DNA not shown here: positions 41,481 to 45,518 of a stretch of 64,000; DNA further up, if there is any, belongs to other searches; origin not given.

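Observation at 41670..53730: recC and recB are separated by a two-gene insert (CxxC hypothetical + B12-binding radical SAM) where E. coli carries ptrA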

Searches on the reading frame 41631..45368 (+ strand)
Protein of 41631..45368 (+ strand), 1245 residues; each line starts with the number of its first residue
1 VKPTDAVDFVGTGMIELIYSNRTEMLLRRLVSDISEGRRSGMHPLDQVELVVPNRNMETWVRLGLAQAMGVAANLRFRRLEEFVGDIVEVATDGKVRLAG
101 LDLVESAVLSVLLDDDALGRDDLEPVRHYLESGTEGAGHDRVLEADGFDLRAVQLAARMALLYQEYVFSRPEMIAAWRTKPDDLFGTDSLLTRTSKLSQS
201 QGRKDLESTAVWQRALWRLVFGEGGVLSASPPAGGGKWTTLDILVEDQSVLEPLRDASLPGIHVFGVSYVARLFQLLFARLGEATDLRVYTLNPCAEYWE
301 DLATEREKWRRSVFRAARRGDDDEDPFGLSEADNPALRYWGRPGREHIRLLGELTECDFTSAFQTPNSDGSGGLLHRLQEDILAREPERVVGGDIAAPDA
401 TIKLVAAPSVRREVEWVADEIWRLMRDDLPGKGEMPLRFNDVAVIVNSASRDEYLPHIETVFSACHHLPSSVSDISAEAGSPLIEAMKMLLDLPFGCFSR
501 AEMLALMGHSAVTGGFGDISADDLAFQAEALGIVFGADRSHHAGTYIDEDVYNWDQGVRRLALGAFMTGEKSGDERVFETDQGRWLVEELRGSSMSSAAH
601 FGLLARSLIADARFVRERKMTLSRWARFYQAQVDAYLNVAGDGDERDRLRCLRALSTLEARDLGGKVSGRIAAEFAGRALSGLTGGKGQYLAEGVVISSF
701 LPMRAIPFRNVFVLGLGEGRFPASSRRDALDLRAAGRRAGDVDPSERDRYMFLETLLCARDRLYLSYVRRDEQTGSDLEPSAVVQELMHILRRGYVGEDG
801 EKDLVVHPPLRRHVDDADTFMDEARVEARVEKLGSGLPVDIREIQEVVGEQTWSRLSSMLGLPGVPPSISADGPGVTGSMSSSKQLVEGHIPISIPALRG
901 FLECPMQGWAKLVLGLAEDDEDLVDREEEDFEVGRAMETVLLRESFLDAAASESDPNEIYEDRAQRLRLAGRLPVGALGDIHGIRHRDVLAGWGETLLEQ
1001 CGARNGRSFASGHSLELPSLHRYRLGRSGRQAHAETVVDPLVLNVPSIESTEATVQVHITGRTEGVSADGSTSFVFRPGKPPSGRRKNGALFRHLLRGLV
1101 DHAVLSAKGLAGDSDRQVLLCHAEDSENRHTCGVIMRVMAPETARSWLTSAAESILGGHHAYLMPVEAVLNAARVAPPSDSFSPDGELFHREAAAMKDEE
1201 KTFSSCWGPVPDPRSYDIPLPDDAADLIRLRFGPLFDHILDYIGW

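Call 3: search_protein_families(library=pfam, proteins=[window:41631-45368:+], max_evalue=0.01)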
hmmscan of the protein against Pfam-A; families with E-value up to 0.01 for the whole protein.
window:41631-45368:+ (1245 aa): 2 families
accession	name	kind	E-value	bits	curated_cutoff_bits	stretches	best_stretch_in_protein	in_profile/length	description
PF04257.20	Exonuc_V_gamma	-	7e-48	163.9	25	1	16-384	2-313/314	Exodeoxyribonuclease V, gamma subunit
PF17946.7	RecC_C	-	1.2e-09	38.8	22.6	1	893-1161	4-185/202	RecC C-terminal domain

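Call 4: search_protein_families(library=ncbifam, proteins=[window:41631-45368:+], max_evalue=0.01)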
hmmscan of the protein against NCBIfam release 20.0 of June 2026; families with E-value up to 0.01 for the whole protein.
window:41631-45368:+ (1245 aa): 3 families
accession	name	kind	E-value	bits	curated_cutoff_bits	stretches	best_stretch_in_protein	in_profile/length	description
TIGR01450.1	recC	equivalog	9.1e-104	348.4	582.9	1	17-990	3-903/1063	exodeoxyribonuclease V subunit gamma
NF008289.0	PRK11069.1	equivalog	1.7e-67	227.9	1470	1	14-982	1-916/1122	exodeoxyribonuclease V subunit gamma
TIGR02773.1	addB_Gpos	equivalog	3.4e-07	28.3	903.7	1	399-494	303-388/1159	helicase-exonuclease AddAB subunit AddB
